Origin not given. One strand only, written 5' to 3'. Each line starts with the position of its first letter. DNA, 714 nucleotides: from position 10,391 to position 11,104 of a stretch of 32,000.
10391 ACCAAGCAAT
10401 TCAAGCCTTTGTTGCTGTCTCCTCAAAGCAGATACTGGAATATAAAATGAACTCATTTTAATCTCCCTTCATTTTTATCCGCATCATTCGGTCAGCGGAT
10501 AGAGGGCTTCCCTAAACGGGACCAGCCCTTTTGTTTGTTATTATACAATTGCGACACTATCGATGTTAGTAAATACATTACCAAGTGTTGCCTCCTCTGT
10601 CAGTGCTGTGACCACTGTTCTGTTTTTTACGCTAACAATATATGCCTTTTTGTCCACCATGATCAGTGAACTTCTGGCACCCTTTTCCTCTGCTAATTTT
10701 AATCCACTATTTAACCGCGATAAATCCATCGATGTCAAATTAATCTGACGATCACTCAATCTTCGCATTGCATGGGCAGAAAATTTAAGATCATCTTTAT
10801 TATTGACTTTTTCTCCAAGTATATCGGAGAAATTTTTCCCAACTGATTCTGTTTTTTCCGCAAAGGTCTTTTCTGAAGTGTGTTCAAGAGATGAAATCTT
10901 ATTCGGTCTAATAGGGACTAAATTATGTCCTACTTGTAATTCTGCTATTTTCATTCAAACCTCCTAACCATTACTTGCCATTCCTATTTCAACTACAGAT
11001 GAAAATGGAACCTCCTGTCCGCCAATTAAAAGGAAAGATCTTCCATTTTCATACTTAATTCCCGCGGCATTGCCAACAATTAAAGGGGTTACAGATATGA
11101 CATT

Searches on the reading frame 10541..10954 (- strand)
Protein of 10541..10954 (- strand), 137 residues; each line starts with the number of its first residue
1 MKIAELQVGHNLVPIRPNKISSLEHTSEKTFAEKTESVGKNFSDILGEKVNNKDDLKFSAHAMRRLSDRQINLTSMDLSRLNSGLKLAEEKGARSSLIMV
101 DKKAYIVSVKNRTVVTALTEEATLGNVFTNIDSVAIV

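Call 42: search_protein_families(library=ncbifam, proteins=[window:10541-10954:-], max_evalue=0.001)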
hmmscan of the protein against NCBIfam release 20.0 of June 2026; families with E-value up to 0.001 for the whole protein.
window:10541-10954:- (137 aa): 1 family
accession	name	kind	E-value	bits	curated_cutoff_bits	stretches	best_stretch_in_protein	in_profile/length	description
TIGR02530.1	flg_new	equivalog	4.4e-28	97.9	83.2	1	42-137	2-96/96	TIGR02530 family flagellar biosynthesis protein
